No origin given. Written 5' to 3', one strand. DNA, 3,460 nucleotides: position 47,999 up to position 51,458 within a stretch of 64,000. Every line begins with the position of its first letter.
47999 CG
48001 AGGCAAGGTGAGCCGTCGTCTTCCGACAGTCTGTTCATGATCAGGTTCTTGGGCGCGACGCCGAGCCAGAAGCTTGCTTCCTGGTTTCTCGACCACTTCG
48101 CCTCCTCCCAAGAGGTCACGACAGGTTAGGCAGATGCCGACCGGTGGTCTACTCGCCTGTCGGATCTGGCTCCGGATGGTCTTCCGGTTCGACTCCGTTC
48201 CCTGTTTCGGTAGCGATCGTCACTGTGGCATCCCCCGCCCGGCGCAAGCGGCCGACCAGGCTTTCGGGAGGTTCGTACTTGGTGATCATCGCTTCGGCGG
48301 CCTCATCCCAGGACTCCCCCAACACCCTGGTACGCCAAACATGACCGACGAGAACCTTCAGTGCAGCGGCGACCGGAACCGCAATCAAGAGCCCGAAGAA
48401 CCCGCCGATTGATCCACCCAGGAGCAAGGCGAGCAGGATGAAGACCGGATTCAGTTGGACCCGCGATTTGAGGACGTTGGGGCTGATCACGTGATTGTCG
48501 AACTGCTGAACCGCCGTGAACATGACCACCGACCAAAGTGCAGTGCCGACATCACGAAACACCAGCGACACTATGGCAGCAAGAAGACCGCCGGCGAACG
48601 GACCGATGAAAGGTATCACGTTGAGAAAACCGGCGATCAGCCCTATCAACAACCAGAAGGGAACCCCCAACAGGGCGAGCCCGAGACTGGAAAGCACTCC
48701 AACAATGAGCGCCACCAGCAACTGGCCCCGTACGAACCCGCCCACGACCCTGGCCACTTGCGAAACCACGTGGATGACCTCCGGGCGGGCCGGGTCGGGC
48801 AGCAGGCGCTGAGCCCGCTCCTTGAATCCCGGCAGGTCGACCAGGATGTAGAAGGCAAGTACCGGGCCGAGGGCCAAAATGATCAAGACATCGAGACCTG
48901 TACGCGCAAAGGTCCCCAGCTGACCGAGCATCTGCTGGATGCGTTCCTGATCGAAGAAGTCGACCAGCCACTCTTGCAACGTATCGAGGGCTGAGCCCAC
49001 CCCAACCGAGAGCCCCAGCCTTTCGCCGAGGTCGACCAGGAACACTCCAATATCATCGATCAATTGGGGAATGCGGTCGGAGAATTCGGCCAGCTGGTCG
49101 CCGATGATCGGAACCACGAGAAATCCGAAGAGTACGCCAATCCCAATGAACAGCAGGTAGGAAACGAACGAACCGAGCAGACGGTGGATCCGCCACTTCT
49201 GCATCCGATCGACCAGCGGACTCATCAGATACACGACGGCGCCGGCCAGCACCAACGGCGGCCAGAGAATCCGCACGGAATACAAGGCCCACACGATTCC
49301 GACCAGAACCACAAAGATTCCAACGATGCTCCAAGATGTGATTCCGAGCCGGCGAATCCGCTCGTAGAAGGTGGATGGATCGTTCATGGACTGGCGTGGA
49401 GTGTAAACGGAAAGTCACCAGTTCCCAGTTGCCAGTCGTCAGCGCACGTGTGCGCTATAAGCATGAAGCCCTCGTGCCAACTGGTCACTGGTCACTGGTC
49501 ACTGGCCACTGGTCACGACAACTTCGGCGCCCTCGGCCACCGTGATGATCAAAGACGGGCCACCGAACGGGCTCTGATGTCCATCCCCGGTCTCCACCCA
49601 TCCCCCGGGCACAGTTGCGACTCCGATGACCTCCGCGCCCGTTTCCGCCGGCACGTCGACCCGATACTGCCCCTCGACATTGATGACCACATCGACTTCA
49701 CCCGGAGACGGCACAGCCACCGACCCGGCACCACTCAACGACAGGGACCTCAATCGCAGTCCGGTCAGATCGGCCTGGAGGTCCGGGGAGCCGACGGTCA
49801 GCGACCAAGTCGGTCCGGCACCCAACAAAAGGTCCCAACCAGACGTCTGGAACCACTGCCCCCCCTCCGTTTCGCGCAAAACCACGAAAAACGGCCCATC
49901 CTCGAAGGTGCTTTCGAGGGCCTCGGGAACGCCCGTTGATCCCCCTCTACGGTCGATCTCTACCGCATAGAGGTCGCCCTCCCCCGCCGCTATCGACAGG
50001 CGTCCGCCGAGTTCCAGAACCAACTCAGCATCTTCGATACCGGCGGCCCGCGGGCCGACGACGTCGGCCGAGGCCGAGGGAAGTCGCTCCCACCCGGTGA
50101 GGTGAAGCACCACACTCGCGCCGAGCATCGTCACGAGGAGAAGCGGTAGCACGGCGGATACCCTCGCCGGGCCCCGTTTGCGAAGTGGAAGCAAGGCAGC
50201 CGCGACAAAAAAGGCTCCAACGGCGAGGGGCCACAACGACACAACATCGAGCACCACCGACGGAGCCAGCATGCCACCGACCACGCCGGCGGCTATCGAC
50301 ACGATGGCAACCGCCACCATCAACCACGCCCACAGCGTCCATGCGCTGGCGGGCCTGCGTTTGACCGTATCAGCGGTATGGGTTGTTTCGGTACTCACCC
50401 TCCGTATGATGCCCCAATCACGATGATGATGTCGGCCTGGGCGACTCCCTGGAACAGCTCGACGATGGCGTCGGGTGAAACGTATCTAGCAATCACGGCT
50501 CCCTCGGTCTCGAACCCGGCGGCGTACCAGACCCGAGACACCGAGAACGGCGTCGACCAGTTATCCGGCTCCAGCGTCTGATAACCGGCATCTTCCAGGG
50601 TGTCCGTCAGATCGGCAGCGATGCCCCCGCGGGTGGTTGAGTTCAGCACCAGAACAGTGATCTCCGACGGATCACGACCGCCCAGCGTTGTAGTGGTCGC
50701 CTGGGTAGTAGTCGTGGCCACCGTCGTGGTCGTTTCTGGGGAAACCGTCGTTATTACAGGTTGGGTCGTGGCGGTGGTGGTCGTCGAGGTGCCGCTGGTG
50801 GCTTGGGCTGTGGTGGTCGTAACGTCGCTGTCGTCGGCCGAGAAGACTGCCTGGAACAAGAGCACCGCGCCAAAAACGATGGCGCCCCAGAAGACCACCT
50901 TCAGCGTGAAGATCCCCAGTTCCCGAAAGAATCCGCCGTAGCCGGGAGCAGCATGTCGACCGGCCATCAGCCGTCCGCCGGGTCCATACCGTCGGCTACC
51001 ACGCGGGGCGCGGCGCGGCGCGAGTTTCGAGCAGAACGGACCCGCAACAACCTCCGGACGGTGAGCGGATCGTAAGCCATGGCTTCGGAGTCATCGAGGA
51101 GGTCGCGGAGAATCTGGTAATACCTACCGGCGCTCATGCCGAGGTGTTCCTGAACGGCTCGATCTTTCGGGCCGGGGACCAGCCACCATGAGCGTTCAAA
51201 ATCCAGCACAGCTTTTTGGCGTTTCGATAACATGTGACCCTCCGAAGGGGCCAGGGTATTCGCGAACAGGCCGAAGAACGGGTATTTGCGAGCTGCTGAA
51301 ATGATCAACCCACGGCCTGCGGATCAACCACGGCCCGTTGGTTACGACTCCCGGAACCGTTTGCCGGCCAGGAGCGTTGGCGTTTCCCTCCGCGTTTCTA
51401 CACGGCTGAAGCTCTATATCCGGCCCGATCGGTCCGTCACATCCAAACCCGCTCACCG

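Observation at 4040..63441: Phase-coherent heptanucleotide word arrays fill about half of the larger intergenic spacers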

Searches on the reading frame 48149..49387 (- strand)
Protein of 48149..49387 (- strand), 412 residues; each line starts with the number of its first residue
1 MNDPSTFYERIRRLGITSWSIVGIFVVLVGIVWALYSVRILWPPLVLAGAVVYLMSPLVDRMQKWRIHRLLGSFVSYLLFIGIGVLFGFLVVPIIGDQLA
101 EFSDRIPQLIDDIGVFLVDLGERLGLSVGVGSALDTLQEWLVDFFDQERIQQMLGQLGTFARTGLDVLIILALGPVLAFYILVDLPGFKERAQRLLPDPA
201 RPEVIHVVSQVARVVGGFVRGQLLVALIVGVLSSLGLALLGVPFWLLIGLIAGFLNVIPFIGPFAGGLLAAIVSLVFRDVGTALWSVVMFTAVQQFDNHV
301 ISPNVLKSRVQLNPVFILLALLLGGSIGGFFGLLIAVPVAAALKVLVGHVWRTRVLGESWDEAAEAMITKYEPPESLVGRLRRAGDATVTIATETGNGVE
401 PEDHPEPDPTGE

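Call 19: find_encoding_contigs(protein=window:48149-49387:-, flank=10000, max_places=6)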
Protein window:48149-49387:- (412 aa): 1 contig read that carries it; 1 place shown.
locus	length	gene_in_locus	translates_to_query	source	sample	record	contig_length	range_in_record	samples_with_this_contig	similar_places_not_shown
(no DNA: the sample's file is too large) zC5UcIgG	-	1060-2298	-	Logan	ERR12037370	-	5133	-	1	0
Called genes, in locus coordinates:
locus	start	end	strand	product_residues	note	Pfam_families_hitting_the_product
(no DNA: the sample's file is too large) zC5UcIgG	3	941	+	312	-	?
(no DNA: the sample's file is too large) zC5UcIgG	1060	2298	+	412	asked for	PF01594:AI-2E_transport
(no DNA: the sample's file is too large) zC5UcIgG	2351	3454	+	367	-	PF02653:BPD_transp_2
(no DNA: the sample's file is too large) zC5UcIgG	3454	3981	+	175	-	PF02653:BPD_transp_2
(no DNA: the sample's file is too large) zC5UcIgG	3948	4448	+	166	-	PF02653:BPD_transp_2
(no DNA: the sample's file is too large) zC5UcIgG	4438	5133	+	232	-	?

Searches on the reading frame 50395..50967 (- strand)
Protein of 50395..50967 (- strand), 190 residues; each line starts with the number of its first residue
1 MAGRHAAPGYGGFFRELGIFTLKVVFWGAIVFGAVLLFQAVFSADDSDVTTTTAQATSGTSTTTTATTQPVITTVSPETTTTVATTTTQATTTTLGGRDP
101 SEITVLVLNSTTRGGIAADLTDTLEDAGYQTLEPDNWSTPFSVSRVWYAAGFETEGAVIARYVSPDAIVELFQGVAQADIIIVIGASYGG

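Call 93: search_protein_families(library=pfam, proteins=[window:50395-50967:-], max_evalue=0.001)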
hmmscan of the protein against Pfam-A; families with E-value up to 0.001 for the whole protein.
window:50395-50967:- (190 aa): 1 family
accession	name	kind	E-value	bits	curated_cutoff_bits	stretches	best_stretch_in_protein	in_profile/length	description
PF13399.11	LytR_C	-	8.9e-11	43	22.2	1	102-188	1-86/86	LytR cell envelope-related transcriptional attenuator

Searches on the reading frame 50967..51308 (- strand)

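Call 93: search_protein_families(library=pfam, proteins=[window:50967-51308:-], max_evalue=0.001)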
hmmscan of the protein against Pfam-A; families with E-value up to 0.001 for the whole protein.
window:50967-51308:- (113 aa): 1 family
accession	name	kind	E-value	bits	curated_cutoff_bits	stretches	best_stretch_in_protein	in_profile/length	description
PF11662.13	DUF3263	-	1.4e-27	95.7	22.3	1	27-98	2-73/74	Protein of unknown function (DUF3263)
